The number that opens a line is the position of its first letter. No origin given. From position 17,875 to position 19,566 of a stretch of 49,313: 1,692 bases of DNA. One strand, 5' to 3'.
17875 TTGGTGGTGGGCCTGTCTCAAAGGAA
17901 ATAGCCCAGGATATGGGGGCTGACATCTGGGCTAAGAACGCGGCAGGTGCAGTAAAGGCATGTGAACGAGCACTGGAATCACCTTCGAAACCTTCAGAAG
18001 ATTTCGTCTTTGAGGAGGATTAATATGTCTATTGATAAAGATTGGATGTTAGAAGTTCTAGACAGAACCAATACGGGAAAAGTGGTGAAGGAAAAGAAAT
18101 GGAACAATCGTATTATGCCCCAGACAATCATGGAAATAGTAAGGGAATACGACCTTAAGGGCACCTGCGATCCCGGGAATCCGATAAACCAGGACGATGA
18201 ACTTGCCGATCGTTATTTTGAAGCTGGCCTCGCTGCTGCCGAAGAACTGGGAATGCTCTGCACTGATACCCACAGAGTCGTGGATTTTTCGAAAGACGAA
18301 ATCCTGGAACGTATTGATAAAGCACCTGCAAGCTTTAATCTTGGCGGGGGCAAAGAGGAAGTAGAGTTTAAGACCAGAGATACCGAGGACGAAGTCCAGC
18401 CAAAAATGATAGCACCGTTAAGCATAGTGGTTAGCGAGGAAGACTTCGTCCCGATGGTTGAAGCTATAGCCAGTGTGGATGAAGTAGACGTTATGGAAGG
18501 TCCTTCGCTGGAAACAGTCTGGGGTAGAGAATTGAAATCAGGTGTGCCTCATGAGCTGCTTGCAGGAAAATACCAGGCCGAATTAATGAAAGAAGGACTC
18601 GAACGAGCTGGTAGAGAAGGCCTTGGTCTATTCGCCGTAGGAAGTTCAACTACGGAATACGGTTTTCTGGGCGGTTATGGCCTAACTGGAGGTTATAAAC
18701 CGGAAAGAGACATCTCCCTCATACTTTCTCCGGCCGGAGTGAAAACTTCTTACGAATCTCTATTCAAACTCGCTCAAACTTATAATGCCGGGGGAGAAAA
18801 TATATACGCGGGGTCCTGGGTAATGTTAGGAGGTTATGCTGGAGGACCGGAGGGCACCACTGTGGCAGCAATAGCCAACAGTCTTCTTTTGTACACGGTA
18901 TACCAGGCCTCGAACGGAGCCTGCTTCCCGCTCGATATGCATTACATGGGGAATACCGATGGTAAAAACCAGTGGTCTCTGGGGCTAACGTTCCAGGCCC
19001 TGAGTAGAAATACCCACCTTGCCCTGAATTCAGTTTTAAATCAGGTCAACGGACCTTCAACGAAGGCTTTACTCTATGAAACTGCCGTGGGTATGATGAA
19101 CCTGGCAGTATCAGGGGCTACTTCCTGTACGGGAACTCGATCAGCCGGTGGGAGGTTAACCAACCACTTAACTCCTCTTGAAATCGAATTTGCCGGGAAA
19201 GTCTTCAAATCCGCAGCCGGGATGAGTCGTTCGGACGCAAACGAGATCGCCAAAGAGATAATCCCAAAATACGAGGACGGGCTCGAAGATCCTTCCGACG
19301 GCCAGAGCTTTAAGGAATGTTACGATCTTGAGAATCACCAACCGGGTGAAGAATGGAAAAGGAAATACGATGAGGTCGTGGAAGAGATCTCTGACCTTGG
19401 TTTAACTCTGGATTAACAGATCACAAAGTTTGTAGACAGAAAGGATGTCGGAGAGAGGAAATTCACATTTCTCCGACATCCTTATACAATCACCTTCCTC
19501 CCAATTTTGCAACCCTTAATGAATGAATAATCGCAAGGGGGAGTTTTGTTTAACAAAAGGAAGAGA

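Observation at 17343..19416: Corrinoid protein plus MtmB-family methyltransferase that lacks the pyrrolysine codon: possible new substrate class (secondary amine such as sarcosine or an N-methyl heterocycle)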

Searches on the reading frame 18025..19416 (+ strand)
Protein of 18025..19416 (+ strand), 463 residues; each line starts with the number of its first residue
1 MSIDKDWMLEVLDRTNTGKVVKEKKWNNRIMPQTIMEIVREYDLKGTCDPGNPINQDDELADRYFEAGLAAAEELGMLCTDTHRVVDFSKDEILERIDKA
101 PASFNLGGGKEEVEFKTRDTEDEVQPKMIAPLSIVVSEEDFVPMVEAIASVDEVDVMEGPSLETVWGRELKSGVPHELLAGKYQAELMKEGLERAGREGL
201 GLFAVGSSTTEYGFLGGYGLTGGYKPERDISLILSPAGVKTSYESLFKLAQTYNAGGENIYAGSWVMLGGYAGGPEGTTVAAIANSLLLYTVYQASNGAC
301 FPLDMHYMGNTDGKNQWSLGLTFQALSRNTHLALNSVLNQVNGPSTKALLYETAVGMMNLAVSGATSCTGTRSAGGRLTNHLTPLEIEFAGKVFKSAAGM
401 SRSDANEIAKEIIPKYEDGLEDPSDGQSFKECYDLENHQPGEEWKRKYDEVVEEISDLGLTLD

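Call 3: search_protein_families(library=pfam, proteins=[window:18025-19416:+], max_evalue=0.01)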
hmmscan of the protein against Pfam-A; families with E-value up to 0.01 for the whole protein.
window:18025-19416:+ (463 aa): 1 family
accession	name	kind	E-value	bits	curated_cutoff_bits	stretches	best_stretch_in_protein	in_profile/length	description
PF05369.18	MtmB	-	3.9e-76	257.1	25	1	9-460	4-450/450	Monomethylamine methyltransferase MtmB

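Call 4: search_protein_families(library=ncbifam, proteins=[window:18025-19416:+], max_evalue=0.01)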
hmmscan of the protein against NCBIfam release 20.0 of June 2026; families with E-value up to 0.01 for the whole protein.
window:18025-19416:+ (463 aa): 0 families

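Call 5: search_solved_structures(query=window:18025-19416:+, max_evalue=0.01, show_alignments=2)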
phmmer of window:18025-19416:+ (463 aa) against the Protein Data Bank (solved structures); distinct sequences matched with E-value up to 0.01: 2.
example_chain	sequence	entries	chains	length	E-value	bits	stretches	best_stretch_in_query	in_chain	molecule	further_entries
1l2q_A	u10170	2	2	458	9.2e-49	169.6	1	11-461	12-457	monomethylamine methyltransferase | Monomethylamine methyltransferase mtmB1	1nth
1tv2_A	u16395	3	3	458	1.5e-48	169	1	11-461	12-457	Monomethylamine methyltransferase mtmB1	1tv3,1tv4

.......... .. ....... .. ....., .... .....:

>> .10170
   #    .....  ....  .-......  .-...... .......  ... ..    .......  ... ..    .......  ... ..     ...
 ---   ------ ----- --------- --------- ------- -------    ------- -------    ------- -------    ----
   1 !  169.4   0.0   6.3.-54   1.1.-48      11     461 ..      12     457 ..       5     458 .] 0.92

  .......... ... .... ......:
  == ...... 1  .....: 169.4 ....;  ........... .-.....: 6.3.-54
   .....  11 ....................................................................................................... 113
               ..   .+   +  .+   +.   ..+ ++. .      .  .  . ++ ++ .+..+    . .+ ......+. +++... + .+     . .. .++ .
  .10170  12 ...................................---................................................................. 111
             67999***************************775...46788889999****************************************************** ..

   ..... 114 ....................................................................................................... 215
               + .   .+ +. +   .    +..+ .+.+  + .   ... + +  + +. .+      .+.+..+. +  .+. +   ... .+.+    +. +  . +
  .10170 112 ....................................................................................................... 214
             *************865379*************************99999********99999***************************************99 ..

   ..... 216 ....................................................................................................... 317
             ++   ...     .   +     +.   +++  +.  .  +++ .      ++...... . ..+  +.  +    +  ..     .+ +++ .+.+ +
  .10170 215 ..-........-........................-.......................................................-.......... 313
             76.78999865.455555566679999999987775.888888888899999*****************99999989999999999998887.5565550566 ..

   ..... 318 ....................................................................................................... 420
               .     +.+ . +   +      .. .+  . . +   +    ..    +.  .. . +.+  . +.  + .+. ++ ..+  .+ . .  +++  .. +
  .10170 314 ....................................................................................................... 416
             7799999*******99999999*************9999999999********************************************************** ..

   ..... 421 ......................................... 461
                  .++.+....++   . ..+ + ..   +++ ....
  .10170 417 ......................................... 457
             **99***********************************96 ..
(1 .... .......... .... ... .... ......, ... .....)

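Call 9: find_homologous_proteins(query=window:18025-19416:+, max_evalue=0.00001)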
Query window:18025-19416:+ (463 aa): 228 proteins with E <= 0.00001 among 8000 candidates; the best 120 are listed.
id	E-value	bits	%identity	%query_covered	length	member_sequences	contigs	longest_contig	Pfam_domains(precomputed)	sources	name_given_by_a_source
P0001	0.0e+0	1015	96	100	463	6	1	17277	PF05369.19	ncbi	-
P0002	2.4e-211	720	67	100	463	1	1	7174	PF05369.19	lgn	-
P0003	1.4e-206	705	66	100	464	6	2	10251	PF05369.19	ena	-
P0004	5.8e-184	630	61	100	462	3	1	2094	PF05369.19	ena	-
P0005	7.3e-183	627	61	100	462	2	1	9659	PF05369.19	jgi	jgi:methylamine--corrinoid protein Co-methyltransferase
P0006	5.0e-182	624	59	100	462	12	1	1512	PF05369.19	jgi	-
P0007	1.2e-181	623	59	98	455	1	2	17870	PF05369.19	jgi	jgi:methylamine--corrinoid protein Co-methyltransferase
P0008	1.3e-181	623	59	100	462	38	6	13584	PF05369.19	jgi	-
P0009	3.1e-181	621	58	100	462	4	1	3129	PF05369.19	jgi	jgi:methylamine--corrinoid protein Co-methyltransferase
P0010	5.7e-181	620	58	100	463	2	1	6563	PF05369.19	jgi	jgi:methylamine---corrinoid protein Co-methyltransferase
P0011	1.5e-180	619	58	100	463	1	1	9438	PF05369.19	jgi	jgi:methylamine--corrinoid protein Co-methyltransferase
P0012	2.3e-180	618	58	100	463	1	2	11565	PF05369.19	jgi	jgi:methylamine--corrinoid protein Co-methyltransferase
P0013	1.1e-179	616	59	100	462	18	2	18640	PF05369.19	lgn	-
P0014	2.4e-179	615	59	100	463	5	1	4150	PF05369.19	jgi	-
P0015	5.9e-179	614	59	100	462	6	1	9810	PF05369.19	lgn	-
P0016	1.2e-178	613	59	100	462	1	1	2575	PF05369.19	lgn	-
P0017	2.0e-178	612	59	100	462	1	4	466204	PF05369.19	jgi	jgi:methylamine---corrinoid protein Co-methyltransferase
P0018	2.9e-178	611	59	98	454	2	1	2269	PF05369.19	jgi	jgi:methylamine--corrinoid protein Co-methyltransferase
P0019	6.0e-178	610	60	98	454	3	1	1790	PF05369.19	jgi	jgi:methylamine--corrinoid protein Co-methyltransferase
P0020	1.2e-177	609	58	100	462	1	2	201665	PF05369.19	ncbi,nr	ncbi:MAG: monomethylamine:corrinoid methyltransferase [Chloroflexi bacterium]|nr:monomethylamine:cor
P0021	1.4e-177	609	58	100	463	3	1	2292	PF05369.19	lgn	-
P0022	2.4e-177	608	59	100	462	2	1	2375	PF05369.19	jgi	jgi:methylamine--corrinoid protein Co-methyltransferase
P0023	2.5e-177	608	58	100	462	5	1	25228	PF05369.19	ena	-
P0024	5.7e-177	607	58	100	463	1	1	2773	PF05369.19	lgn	-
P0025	1.8e-176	606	57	100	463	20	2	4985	PF05369.19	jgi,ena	-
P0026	1.1e-175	603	58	100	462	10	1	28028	PF05369.19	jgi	jgi:methylamine--corrinoid protein Co-methyltransferase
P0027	1.8e-175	602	59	98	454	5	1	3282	PF05369.19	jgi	-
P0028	2.1e-175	602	57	100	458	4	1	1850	PF05369.19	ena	-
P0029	6.1e-175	600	58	99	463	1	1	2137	PF05369.19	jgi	jgi:methylamine--corrinoid protein Co-methyltransferase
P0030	1.6e-174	599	58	100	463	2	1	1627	PF05369.19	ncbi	-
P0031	1.6e-174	599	56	100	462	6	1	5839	PF05369.19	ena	-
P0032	2.6e-174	598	57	100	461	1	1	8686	PF05369.19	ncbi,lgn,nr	ncbi:MAG: monomethylamine:corrinoid methyltransferase [Chloroflexi bacterium]|nr:monomethylamine:cor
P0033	4.0e-174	598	56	100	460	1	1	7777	PF05369.19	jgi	-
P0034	1.1e-173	596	57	100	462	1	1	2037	PF05369.19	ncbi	-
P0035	1.1e-173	596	58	100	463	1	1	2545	PF05369.19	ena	-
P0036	1.5e-173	596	56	100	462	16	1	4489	PF05369.19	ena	-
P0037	1.6e-173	596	57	100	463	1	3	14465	PF05369.19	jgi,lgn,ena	jgi:methylamine--corrinoid protein Co-methyltransferase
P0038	2.0e-173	595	56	100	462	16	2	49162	PF05369.19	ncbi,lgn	-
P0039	1.2e-172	593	57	100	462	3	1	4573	PF05369.19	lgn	-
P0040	1.4e-172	593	57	100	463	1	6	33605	PF05369.19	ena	-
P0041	1.6e-172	593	57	100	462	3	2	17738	PF05369.19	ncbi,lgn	-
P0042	2.6e-172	592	58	100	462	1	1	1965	PF05369.19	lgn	-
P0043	3.5e-172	591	56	100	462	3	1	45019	PF05369.19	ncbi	-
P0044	4.6e-172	591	57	100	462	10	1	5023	PF05369.19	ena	-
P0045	5.2e-172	591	55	100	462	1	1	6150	PF05369.19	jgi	jgi:methylamine---corrinoid protein Co-methyltransferase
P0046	8.8e-172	590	56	100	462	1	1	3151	PF05369.19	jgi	jgi:methylamine---corrinoid protein Co-methyltransferase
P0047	7.4e-171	587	56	100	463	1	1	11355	PF05369.19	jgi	jgi:methylamine---corrinoid protein Co-methyltransferase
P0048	8.5e-171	587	57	100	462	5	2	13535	PF05369.19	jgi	jgi:methylamine--corrinoid protein Co-methyltransferase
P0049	1.2e-170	586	56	100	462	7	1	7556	PF05369.19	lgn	-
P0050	1.5e-170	586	57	100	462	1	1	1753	PF05369.19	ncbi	-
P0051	1.8e-170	586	56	100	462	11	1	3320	PF05369.19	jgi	jgi:methylamine---corrinoid protein Co-methyltransferase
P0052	5.7e-170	584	56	100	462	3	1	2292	PF05369.19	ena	-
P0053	9.5e-170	583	57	100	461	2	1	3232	PF05369.19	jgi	jgi:methylamine--corrinoid protein Co-methyltransferase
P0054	1.1e-169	583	56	100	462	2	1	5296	PF05369.19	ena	-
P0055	1.5e-169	583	56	100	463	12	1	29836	PF05369.19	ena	-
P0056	2.0e-169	582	55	100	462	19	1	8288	PF05369.19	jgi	jgi:methylamine--corrinoid protein Co-methyltransferase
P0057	2.3e-169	582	57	100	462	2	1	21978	PF05369.19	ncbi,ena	-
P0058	2.6e-169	582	57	100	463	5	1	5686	PF05369.19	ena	-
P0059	3.0e-169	582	56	100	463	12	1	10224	PF05369.19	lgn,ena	-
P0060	4.5e-169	581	56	100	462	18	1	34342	PF05369.19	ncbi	-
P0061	5.5e-169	581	55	100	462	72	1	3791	PF05369.19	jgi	jgi:methylamine--corrinoid protein Co-methyltransferase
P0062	1.1e-168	580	56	100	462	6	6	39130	PF05369.19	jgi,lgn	-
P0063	3.6e-168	578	56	100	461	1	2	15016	PF05369.19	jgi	jgi:methylamine---corrinoid protein Co-methyltransferase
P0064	4.4e-168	578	55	100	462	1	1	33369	PF05369.19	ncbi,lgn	-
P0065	1.8e-167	576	55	100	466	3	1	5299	PF05369.19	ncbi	-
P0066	1.8e-167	576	55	100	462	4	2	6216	PF05369.19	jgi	jgi:methylamine--corrinoid protein Co-methyltransferase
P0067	2.0e-167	576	54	100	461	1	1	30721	PF05369.19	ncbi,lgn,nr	ncbi:MAG: monomethylamine:corrinoid methyltransferase [Chloroflexi bacterium]|nr:monomethylamine:cor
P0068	1.2e-166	573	56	100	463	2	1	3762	PF05369.19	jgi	jgi:methylamine--corrinoid protein Co-methyltransferase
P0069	3.9e-166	571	55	100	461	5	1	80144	PF05369.19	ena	-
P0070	1.1e-165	570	55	100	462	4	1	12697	PF05369.19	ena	-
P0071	2.4e-165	569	55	100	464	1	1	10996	PF05369.19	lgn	-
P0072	4.2e-165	568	55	100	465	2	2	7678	PF05369.19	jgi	jgi:methylamine--corrinoid protein Co-methyltransferase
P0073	5.2e-165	568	55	100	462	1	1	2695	PF05369.19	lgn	-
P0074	6.3e-164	564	55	100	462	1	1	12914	PF05369.19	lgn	-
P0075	2.5e-163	562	56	100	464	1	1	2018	PF05369.19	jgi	jgi:methylamine--corrinoid protein Co-methyltransferase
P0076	2.6e-162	559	55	100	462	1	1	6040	PF05369.19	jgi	jgi:methylamine--corrinoid protein Co-methyltransferase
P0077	3.2e-162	559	54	100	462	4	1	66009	PF05369.19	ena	-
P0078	1.3e-161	557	54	100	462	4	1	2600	PF05369.19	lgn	-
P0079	2.6e-161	556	55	100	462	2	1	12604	PF05369.19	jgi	jgi:methylamine---corrinoid protein Co-methyltransferase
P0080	5.3e-161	555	54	100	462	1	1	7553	PF05369.19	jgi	jgi:methylamine---corrinoid protein Co-methyltransferase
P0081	8.5e-161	554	54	100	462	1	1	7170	PF05369.19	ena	-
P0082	8.5e-161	554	54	100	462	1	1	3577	PF05369.19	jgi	-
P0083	8.5e-161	554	54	100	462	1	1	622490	PF05369.19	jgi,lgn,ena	jgi:methylamine--corrinoid protein Co-methyltransferase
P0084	1.1e-160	553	56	98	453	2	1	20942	PF05369.19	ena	-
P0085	5.2e-160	551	55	100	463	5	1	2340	PF05369.19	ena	-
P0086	6.0e-160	551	54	100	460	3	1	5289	PF05369.19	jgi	jgi:methylamine--corrinoid protein Co-methyltransferase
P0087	6.9e-160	551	55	100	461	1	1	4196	PF05369.19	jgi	jgi:methylamine--corrinoid protein Co-methyltransferase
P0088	1.6e-159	550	54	100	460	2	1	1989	PF05369.19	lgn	-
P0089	3.0e-159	549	54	96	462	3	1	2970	PF05369.19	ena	-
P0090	6.6e-159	548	54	100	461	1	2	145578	PF05369.19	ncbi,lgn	-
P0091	1.1e-158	547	53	100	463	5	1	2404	PF05369.19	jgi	jgi:methylamine--corrinoid protein Co-methyltransferase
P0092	2.8e-158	546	55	100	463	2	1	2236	PF05369.19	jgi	-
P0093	4.7e-158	545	54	100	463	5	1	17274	PF05369.19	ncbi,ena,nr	ncbi:MAG TPA: monomethylamine:corrinoid methyltransferase [Anaerolineales bacterium]|nr:monomethylam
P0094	5.6e-158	545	54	100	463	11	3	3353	PF05369.19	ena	-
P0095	2.5e-157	542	54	100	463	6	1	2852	PF05369.19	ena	-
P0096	3.6e-157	542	53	100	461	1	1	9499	PF05369.19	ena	-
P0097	7.8e-157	541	53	100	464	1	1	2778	PF05369.19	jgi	jgi:methylamine--corrinoid protein Co-methyltransferase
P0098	2.2e-156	539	54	98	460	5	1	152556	PF05369.19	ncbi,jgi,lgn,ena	jgi:methylamine--corrinoid protein Co-methyltransferase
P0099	2.7e-156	539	54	98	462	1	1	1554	PF05369.19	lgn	-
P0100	3.6e-156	539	52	100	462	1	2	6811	PF05369.19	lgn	-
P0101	5.1e-156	538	54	100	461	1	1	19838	PF05369.19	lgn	-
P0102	7.1e-156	538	53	99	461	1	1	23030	PF05369.19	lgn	-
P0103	1.0e-155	537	53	99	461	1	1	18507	PF05369.19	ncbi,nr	ncbi:MAG: monomethylamine:corrinoid methyltransferase [Acidimicrobiia bacterium]|nr:monomethylamine:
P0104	1.2e-154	534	53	100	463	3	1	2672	PF05369.19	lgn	-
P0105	5.7e-154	531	59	86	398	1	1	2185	PF05369.19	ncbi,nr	ncbi:MAG: monomethylamine:corrinoid methyltransferase, partial [Anaerolineae bacterium]|nr:monomethy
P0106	2.2e-153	529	52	100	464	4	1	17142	PF05369.19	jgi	-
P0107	2.7e-153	529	53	100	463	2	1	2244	PF05369.19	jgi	jgi:methylamine---corrinoid protein Co-methyltransferase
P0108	3.8e-153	529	53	99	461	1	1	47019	PF05369.19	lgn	-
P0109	2.0e-152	526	52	100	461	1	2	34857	PF05369.19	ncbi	-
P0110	2.1e-152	526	53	100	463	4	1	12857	PF05369.19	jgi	jgi:methylamine--corrinoid protein Co-methyltransferase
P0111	3.8e-152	525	53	100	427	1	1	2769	PF05369.19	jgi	jgi:methylamine--corrinoid protein Co-methyltransferase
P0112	1.4e-151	523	53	99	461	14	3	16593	PF05369.19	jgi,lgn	jgi:methylamine--corrinoid protein Co-methyltransferase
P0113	4.9e-151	522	53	99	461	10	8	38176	PF05369.19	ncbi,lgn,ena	-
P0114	6.9e-151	521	51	100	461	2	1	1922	PF05369.19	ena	-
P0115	1.5e-149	517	51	99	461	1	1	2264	PF05369.19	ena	-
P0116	2.5e-148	513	51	100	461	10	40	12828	PF05369.19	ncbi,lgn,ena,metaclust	metaclust:\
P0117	6.0e-137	475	50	98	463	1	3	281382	PF05369.19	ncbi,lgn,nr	ncbi:MAG: monomethylamine:corrinoid methyltransferase [Chloroflexi bacterium]|nr:monomethylamine:cor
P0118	1.5e-136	474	48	98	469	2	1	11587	PF05369.19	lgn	-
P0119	3.4e-136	473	49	97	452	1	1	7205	PF05369.19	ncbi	-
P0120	8.1e-130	452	46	99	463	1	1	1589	PF05369.19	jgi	-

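Call 17: find_encoding_contigs(protein=P0001, flank=10000, max_places=4)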
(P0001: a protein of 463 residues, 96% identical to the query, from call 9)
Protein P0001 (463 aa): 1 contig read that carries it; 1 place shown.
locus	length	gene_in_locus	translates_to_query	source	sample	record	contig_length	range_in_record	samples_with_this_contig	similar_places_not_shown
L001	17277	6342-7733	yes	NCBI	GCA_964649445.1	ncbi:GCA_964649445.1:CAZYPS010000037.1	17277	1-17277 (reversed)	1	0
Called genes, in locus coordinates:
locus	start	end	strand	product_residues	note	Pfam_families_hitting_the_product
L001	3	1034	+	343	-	?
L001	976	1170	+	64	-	-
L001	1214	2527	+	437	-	PF01979:Amidohydro_1, PF07969:Amidohydro_3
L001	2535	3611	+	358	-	PF01180:DHO_dh, PF12837:Fer4_6 (weak), PF12838:Fer4_7, PF13237:Fer4_10, PF00037:Fer4 (weak), PF13187:Fer4_9, PF14697:Fer4_21, PF00037:Fer4 (weak), +5 more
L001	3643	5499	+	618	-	PF02730:AFOR_N, PF01314:AFOR_C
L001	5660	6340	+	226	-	PF02607:B12-binding_2, PF02310:B12-binding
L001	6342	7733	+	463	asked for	PF05369:MtmB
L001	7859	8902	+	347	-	PF01208:URO-D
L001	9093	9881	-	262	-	PF00106:adh_short, PF08659:KR (weak), PF23441:SDR, PF13561:adh_short_C2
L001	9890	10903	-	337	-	PF01408:GFO_IDH_MocA, PF03807:F420_oxidored (weak), PF22725:GFO_IDH_MocA_C3, PF02894:GFO_IDH_MocA_C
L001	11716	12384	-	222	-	-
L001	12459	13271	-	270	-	PF00528:BPD_transp_1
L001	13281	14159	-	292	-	PF00528:BPD_transp_1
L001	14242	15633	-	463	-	PF01547:SBP_bac_1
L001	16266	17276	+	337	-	?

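Call 18: find_related_loci(query=window:18025-19416:+, collection=genome_contigs, flank=10000)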
Query window:18025-19416:+ (463 aa) in genome_contigs; peptide patterns used: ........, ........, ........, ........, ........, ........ (x = any residue, [..] = any of these).
25 stretches matched a pattern; 2 encode a relative of the query (tblastn E <= 1e-3); 2 distinct loci.
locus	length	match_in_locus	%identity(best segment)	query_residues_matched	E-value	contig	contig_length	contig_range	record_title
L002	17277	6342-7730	96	1-463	0e+0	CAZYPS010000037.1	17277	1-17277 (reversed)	MAG TPA_asm: uncultured Thermotogae bacterium isolate SRP185896_co1_62 genome assembly, contig: NODE_1787_length_17277_c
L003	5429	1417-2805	96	1-463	0e+0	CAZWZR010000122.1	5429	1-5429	MAG TPA_asm: uncultured Thermotogae bacterium isolate SRP185896_co1_13 genome assembly, contig: NODE_18154_length_5429_c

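Call 25: find_encoding_contigs(protein=P0003, flank=8000, max_places=2)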
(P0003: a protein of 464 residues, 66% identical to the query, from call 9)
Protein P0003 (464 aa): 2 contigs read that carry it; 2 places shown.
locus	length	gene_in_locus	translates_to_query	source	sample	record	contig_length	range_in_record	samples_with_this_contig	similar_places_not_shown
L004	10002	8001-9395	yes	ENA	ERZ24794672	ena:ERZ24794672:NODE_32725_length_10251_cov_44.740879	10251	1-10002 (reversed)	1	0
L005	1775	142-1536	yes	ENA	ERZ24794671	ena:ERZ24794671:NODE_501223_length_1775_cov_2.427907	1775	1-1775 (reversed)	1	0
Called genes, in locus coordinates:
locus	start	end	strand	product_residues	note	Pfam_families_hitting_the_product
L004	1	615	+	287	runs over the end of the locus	?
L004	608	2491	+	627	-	PF02730:AFOR_N, PF01314:AFOR_C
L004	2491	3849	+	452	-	PF01979:Amidohydro_1, PF07969:Amidohydro_3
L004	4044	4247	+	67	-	PF12838:Fer4_7 (weak), PF13187:Fer4_9 (faint), PF13237:Fer4_10 (faint), PF13247:Fer4_11, PF00037:Fer4 (weak), PF14697:Fer4_21 (weak), PF12797:Fer4_2 (weak), PF12837:Fer4_6 (faint), +1 more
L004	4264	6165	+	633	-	PF02730:AFOR_N, PF01314:AFOR_C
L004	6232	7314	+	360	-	PF01180:DHO_dh, PF13187:Fer4_9 (weak), PF14697:Fer4_21 (faint), PF00037:Fer4 (weak), PF12797:Fer4_2 (faint), PF12838:Fer4_7, PF13237:Fer4_10, PF00037:Fer4 (weak), +3 more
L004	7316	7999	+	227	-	PF02607:B12-binding_2, PF02310:B12-binding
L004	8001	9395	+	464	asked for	PF05369:MtmB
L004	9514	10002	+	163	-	?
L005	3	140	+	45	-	?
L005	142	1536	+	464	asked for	PF05369:MtmB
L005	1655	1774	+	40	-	?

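Call 26: find_encoding_contigs(protein=P0017, flank=8000, max_places=2)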
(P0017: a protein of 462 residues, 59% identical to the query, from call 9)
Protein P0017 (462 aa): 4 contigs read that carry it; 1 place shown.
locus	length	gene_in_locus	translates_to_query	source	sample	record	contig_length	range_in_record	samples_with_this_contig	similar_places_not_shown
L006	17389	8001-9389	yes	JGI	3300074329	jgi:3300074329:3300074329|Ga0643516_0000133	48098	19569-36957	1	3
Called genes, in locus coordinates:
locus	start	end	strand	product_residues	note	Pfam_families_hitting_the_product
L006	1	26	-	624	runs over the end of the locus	PF02730:AFOR_N, PF01314:AFOR_C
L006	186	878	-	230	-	PF07635:PSCyt1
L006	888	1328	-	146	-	PF09990:DUF2231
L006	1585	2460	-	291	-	PF01757:Acyl_transf_3 (faint), PF07786:HGSNAT_cat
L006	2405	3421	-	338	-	PF02129:Peptidase_S15, PF12146:Hydrolase_4, PF00561:Abhydrolase_1, PF12697:Abhydrolase_6, PF00326:Peptidase_S9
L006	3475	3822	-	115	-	-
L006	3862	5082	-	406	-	PF00999:Na_H_Exchanger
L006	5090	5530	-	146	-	PF00582:Usp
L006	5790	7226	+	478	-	PF06253:MTTB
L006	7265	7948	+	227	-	PF02607:B12-binding_2, PF02310:B12-binding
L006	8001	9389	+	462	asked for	PF05369:MtmB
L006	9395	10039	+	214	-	PF02607:B12-binding_2, PF02310:B12-binding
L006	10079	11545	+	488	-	PF06253:MTTB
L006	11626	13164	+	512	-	PF00370:FGGY_N, PF02782:FGGY_C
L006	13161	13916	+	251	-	PF01791:DeoC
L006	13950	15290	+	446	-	PF01565:FAD_binding_4, PF02913:FAD-oxidase_C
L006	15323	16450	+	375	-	PF13183:Fer4_8, PF13534:Fer4_17 (weak), PF02754:CCG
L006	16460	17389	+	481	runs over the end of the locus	PF22039:HUTI_composite_bact, PF01979:Amidohydro_1, PF07969:Amidohydro_3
